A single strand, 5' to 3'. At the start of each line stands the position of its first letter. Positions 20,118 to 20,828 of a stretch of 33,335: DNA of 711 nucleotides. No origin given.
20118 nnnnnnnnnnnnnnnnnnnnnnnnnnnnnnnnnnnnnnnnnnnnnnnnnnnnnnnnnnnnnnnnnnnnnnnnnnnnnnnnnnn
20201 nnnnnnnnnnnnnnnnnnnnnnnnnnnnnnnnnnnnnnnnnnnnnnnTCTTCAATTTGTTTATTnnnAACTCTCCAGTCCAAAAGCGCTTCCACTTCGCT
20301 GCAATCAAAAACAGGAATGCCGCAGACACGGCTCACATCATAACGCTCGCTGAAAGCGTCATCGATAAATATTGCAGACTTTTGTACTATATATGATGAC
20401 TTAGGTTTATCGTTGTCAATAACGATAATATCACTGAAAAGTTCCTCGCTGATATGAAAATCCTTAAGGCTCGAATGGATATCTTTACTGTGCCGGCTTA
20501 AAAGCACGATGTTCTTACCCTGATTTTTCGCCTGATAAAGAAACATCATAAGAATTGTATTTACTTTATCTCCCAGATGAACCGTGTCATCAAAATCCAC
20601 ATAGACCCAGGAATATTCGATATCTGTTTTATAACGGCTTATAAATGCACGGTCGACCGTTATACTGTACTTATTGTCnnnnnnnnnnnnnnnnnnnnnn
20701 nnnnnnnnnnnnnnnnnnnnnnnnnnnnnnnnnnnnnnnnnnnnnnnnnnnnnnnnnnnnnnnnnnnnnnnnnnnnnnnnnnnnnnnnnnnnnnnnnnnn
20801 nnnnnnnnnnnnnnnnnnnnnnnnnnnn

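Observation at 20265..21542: ATP-grasp ligase fused to a minimal HAD phosphatase inside a sugar-nucleotide operon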

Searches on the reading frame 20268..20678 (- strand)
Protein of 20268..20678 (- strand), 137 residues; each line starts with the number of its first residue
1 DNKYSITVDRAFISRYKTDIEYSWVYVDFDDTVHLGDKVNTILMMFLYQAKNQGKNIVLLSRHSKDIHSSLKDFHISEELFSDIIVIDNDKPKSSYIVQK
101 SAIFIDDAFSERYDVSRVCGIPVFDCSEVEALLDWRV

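Call 7: search_protein_families(library=pfam, proteins=[window:20268-20678:-], max_evalue=10)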
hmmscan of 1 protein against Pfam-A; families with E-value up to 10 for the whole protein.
seq(137 aa): 3 families
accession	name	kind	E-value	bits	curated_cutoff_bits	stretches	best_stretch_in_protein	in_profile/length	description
PF08617.15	CGI-121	-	0.007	16.9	25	1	49-118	54-131/159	Kinase binding protein CGI-121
PF09183.16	DUF1947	-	0.15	12.7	22.5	1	59-107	5-53/65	Domain of unknown function (DUF1947)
PF06327.19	Adcy_cons_dom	-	0.16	13.1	21.1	1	59-115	39-92/98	Adenylate cyclase, conserved domain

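Call 13: search_solved_structures(query=A2, max_evalue=10, show_alignments=4)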
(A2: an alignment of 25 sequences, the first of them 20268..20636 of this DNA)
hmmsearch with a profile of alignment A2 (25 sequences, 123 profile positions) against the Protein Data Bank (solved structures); distinct sequences matched with E-value up to 10: 0.

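Call 23: predict_structure(alignment_id=A2)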
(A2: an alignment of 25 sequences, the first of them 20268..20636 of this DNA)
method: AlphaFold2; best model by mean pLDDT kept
length: 123 residues; sequences in the alignment: 25
mean_pLDDT: 93.2   pTM: 0.88
mean pLDDT of the five models: 93.2, 93.1, 92.4, 91.9, 91.7
residues with pLDDT >= 90: 106; 70-90: 12; 50-70: 4; < 50: 1
segments of 3 or more residues with pLDDT < 50: none
pLDDT, mean of each block of 10 residues (from residue 1): 75 96 93 96 95 95 97 95 96 97 97 92 75
secondary structure, 60 per line:
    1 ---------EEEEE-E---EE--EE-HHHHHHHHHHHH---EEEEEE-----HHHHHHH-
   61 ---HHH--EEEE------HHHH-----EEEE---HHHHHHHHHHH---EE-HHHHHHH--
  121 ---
elements in order: E10-14 H27-38 E42-47 H53-59 E69-72 H79-82 E88-91 H95-105 H112-118

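Call 26: fold_search(model_id=the predicted structure, library=pdb)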
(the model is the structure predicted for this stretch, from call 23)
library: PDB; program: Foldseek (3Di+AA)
matches with E <= 10: 1730; with E <= 0.001: 11
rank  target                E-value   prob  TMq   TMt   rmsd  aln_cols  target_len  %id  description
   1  1u7p_B                9.0e-05  1.00  0.71  0.56   3.9       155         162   13  X-ray Crystal Structure of the Hypothetical Phosphotyrosine Phosphatase MDP-1 of the Haloacid Dehalogenase Superfamily (released 2004-10-19)
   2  1u7p_C                1.1e-04  1.00  0.67  0.52   3.5       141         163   14  X-ray Crystal Structure of the Hypothetical Phosphotyrosine Phosphatase MDP-1 of the Haloacid Dehalogenase Superfamily (released 2004-10-19)
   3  2wm8                  1.9e-04  1.00  0.67  0.50   5.4       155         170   14  Crystal structure of human magnesium-dependent phosphatase 1 of the haloacid dehalogenase superfamily (MGC5987) (released 2009-07-28)
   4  1u7p_D                3.2e-04  1.00  0.71  0.56   3.9       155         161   13  X-ray Crystal Structure of the Hypothetical Phosphotyrosine Phosphatase MDP-1 of the Haloacid Dehalogenase Superfamily (released 2004-10-19)
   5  1u7o                  5.5e-04  1.00  0.66  0.52   4.5       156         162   13  Magnesium Dependent Phosphatase 1 (MDP-1) (released 2004-10-26)
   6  4hgr_E                5.9e-04  1.00  0.59  0.47   3.6       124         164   14  Crystal structure of E56A/K67A mutant of 2-keto-3-deoxy-D-glycero-D-galactonononate-9-phosphate phosphohydrolase from  (released 2013-08-21)
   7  4hgo_A                6.3e-04  1.00  0.58  0.46   3.3       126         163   16  2-keto-3-deoxy-D-glycero-D-galactonononate-9-phosphate phosphohydrolase from Bacteroides thetaiotaomicron in complex w (released 2013-08-21)
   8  4hgo_D                6.7e-04  1.00  0.58  0.46   4.9       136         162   15  2-keto-3-deoxy-D-glycero-D-galactonononate-9-phosphate phosphohydrolase from Bacteroides thetaiotaomicron in complex w (released 2013-08-21)
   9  4hgr_A                7.1e-04  1.00  0.57  0.45   3.9       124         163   15  Crystal structure of E56A/K67A mutant of 2-keto-3-deoxy-D-glycero-D-galactonononate-9-phosphate phosphohydrolase from  (released 2013-08-21)
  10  3slr                  8.6e-04  1.00  0.66  0.24   3.6       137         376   18  Crystal structure of N-terminal part of the protein BF1531 from Bacteroides fragilis containing phosphatase domain compl (released 2011-07-20)
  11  3e81_A                9.7e-04  1.00  0.58  0.45   3.6       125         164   16  Structure-function Analysis of 2-Keto-3-deoxy-D-glycero-D-galacto-nononate-9-phosphate (KDN) Phosphatase Defines a New (released 2008-11-04)
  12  4hgr_C                1.7e-03  1.00  0.59  0.47   3.6       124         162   14  Crystal structure of E56A/K67A mutant of 2-keto-3-deoxy-D-glycero-D-galactonononate-9-phosphate phosphohydrolase from  (released 2013-08-21)
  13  5als                  2.3e-03  1.00  0.51  0.14   5.6       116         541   12  ligand complex structure of soluble epoxide hydrolase (released 2015-05-13)
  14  2pr7_A                2.6e-03  1.00  0.59  0.54   3.5       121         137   11  Crystal structure of uncharacterized protein (NP_599989.1) from Corynebacterium glutamicum ATCC 13032 Kitasato at 1.44 (released 2007-05-15)
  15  6nq4_A                2.6e-03  1.00  0.49  0.24  11.9       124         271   14  Crystal structure of a Hydrolase, haloacid dehalogenase-like family from Brucella suis 1330 (released 2019-11-27)
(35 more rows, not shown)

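Call 27: search_protein_representatives(alignment_id=A2)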
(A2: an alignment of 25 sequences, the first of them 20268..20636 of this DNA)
Query: 25 sequences, 123 profile positions. Proteins with E-value up to 0.001 (for the whole library): 937; up to 1e-10: 742; up to 1e-30: 165. The best 150 are listed.
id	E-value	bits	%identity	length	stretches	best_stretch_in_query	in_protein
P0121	4.9e-49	181.8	-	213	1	1-122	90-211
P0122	6.3e-49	181.5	-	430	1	1-122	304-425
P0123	3.4e-47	175.9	-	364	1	1-122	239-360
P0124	2.8e-45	169.7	-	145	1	14-123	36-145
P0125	4.1e-44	165.9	-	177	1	1-123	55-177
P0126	5.6e-43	162.3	-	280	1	1-122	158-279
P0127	4.9e-42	159.2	-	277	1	1-122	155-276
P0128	5.1e-41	155.9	-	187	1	1-122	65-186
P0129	1.0e-40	154.9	-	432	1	1-119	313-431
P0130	1.1e-40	154.8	-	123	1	1-119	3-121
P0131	1.3e-40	154.7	-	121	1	5-122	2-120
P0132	1.8e-40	154.1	-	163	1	1-122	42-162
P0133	2.0e-40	154.0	-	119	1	8-119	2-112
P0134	2.5e-40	153.7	-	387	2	2-119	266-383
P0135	3.7e-40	153.1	-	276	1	2-123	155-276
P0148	1.6e-37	144.7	-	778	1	1-122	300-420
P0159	7.3e-37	142.5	-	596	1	1-119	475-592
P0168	2.4e-36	140.8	-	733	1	1-119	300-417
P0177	6.4e-36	139.5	-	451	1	1-122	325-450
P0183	1.7e-35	138.1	-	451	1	5-122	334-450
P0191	5.6e-35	136.4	-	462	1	1-122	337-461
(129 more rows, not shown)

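Call 28: search_protein_families(library=pfam, proteins=[P0148, P0168, P0159, P0191, P0183, P0177], max_evalue=0.001)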
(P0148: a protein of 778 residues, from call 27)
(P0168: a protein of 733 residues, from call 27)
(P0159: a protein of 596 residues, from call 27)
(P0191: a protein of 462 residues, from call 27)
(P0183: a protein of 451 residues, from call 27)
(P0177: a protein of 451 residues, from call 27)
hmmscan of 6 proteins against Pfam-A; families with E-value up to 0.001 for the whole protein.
P0148 (778 aa): 5 families
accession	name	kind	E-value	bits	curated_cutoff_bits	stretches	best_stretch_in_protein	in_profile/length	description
PF15632.11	ATPgrasp_Ter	-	7e-33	113.6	29.1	2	168-277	6-108/131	ATP-grasp in the biosynthetic pathway with Ter operon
PF21360.3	PylC-like_N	-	4.7e-27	94.4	27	1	445-539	1-95/96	PylC-like, N-terminal domain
PF02655.19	ATP-grasp_3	-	4.8e-20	72.7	23.2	2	550-729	1-159/160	ATP-grasp domain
PF13535.11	ATP-grasp_4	-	2.9e-12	46.9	27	1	587-680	2-96/160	ATP-grasp domain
PF02786.22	CPSase_L_D2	-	0.0002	21.4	19.8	1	584-734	35-187/211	Carbamoyl-phosphate synthase L chain, ATP binding domain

P0168 (733 aa): 3 families
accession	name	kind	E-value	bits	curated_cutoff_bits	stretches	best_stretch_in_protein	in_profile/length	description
PF15632.11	ATPgrasp_Ter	-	1.5e-17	64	29.1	1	168-275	6-106/131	ATP-grasp in the biosynthetic pathway with Ter operon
PF02655.19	ATP-grasp_3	-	2.1e-06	28.4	23.2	1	109-196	4-92/160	ATP-grasp domain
PF13480.13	Acetyltransf_6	-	0.00029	21.5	22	1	550-656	4-120/143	Acetyltransferase (GNAT) domain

P0159 (596 aa): 3 families
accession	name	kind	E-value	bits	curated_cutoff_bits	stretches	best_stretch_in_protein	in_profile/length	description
PF15632.11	ATPgrasp_Ter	-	9.1e-17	61.5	29.1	1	340-453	3-109/131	ATP-grasp in the biosynthetic pathway with Ter operon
PF02655.19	ATP-grasp_3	-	1.7e-08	35.2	23.2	1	284-433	3-160/160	ATP-grasp domain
PF13535.11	ATP-grasp_4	-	0.00054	20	27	0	308-338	1-31/160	ATP-grasp domain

P0191 (462 aa): 4 families
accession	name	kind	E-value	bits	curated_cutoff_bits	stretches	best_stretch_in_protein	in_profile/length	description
PF15632.11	ATPgrasp_Ter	-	2.4e-15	56.9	29.1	1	197-314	6-111/131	ATP-grasp in the biosynthetic pathway with Ter operon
PF02655.19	ATP-grasp_3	-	7.7e-09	36.3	23.2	1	128-291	3-159/160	ATP-grasp domain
PF21360.3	PylC-like_N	-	0.00062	20.3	27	0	69-109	46-86/96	PylC-like, N-terminal domain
PF13535.11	ATP-grasp_4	-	0.00067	19.7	27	0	200-292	59-156/160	ATP-grasp domain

P0183 (451 aa): 3 families
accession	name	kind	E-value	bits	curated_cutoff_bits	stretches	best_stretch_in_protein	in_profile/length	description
PF15632.11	ATPgrasp_Ter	-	1.8e-21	76.7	29.1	1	184-299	3-111/131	ATP-grasp in the biosynthetic pathway with Ter operon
PF02655.19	ATP-grasp_3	-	7.6e-11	42.8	23.2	1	123-276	1-159/160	ATP-grasp domain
PF13535.11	ATP-grasp_4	-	4.8e-09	36.5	27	1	151-278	2-156/160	ATP-grasp domain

P0177 (451 aa): 4 families
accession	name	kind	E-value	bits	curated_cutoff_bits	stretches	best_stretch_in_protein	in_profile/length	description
PF15632.11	ATPgrasp_Ter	-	1.6e-17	63.9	29.1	1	189-310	3-117/131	ATP-grasp in the biosynthetic pathway with Ter operon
PF02655.19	ATP-grasp_3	-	2.6e-10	41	23.2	1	130-282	3-160/160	ATP-grasp domain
PF13535.11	ATP-grasp_4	-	0.00053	20.1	27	0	188-285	52-159/160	ATP-grasp domain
PF21360.3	PylC-like_N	-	0.00083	19.9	27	0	62-109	39-86/96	PylC-like, N-terminal domain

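Call 47: search_protein_families(library=ncbifam, alignment_id=A2, max_evalue=10)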
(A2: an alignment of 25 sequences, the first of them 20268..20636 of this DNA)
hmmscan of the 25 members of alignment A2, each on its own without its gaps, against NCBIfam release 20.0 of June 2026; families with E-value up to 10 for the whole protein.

A. member 1, window:20268-20636:- (123 aa): 0 families

B. families by the number of members that match (of 25 scanned): 28 families (the first 25 are shown)
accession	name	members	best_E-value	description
TIGR00099.1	Cof-subfamily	9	0.00018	Cof-type HAD-IIB family hydrolase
TIGR01681.1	HAD-SF-IIIC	7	0.017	HAD-IIIC family phosphatase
NF033831.1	sce7725_fam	3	0.0036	sce7725 family protein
TIGR02253.1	CTE7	2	0.053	TIGR02253 family HAD-type hydrolase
NF045682.1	DVU0772_fam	2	0.088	DVU0772 family protein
TIGR01487.1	Pglycolate_arch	1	0.0028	phosphoglycolate phosphatase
TIGR01684.1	viral_ppase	1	0.003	viral phosphatase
NF011564.0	PRK14988.1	1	0.0089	GMP/IMP nucleotidase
NF000752.0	PRK00045.4-2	1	0.0095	glutamyl-tRNA reductase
TIGR02252.1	DREG-2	1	0.01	HAD hydrolase, REG-2-like, family IA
TIGR02244.1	HAD-IG-Ncltidse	1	0.014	HAD-IG family 5'-nucleotidase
TIGR01459.1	HAD-SF-IIA-hyp4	1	0.019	TIGR01459 family HAD-type hydrolase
TIGR01452.1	PGP_euk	1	0.022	phosphoglycolate/pyridoxal phosphate family phosphatase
NF007253.0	PRK09700.1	1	0.025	D-allose ABC transporter ATP-binding protein AlsA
NF004436.0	PRK05772.1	1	0.026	S-methyl-5-thioribose-1-phosphate isomerase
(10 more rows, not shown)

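Call 51: find_encoding_contigs(protein=P0148, flank=10000, max_places=2)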
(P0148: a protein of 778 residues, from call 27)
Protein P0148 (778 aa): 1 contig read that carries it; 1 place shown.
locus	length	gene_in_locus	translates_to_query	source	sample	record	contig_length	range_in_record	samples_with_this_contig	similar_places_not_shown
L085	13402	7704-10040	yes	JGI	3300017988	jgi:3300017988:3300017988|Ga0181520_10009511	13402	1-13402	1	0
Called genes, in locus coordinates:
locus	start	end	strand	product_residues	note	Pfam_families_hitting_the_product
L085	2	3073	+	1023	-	?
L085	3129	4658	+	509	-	-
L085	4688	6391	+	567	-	-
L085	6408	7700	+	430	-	PF01041:DegT_DnrJ_EryC1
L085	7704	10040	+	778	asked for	PF02655:ATP-grasp_3 (weak), PF15632:ATPgrasp_Ter, PF21360:PylC-like_N, PF02655:ATP-grasp_3, PF13535:ATP-grasp_4, PF15632:ATPgrasp_Ter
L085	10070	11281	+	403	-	-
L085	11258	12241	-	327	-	PF00291:PALP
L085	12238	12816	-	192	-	PF13302:Acetyltransf_3, PF13420:Acetyltransf_4, PF00583:Acetyltransf_1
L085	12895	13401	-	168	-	?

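Call 52: find_encoding_contigs(protein=P0168, flank=10000, max_places=2)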
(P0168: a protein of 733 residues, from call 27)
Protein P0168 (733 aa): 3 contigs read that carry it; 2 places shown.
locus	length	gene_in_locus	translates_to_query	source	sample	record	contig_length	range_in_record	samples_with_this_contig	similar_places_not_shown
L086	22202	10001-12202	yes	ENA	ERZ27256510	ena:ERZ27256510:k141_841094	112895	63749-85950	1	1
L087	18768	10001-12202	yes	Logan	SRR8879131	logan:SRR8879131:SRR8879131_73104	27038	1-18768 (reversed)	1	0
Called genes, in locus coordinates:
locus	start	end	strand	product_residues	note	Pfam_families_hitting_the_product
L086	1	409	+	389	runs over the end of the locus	-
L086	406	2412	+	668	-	-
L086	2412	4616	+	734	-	-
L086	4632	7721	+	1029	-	PF22352:K319L-like_PKD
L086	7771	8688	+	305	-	-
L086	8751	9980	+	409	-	PF01041:DegT_DnrJ_EryC1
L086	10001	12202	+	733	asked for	PF02655:ATP-grasp_3 (weak), PF15632:ATPgrasp_Ter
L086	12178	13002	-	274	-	PF00583:Acetyltransf_1, PF13673:Acetyltransf_10 (weak), PF13508:Acetyltransf_7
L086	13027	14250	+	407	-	-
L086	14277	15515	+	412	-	-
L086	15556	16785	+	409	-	-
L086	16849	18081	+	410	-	-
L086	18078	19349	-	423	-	PF00005:ABC_tran, PF13304:AAA_21 (faint)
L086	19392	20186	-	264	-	PF13489:Methyltransf_23, PF13847:Methyltransf_31, PF08241:Methyltransf_11, PF08242:Methyltransf_12, PF13649:Methyltransf_25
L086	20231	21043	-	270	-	PF01061:ABC2_membrane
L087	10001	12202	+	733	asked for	PF02655:ATP-grasp_3 (weak), PF15632:ATPgrasp_Ter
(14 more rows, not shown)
